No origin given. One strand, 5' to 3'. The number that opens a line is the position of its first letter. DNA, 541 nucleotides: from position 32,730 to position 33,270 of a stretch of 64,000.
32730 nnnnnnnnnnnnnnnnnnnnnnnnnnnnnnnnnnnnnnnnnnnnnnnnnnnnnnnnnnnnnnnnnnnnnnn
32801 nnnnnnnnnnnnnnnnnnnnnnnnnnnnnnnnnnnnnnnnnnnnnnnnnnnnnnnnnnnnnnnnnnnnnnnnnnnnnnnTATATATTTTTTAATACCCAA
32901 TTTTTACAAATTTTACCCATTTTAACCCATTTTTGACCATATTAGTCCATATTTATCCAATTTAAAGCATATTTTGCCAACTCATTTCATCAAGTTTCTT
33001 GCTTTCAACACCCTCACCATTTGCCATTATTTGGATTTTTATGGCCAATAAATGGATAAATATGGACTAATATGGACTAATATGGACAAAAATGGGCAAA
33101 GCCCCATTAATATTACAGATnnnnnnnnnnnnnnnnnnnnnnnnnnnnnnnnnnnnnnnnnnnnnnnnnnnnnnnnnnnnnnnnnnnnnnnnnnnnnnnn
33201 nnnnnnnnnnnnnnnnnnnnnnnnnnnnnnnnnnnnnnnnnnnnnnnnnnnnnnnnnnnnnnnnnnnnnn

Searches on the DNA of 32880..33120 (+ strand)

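Call 59: search_dna_similar(query=window:32880-33120:+, collection=plasmids, mode=distant, max_evalue=0.01, max_rows=15)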
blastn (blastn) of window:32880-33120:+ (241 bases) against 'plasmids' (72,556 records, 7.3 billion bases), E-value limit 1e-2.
No match.
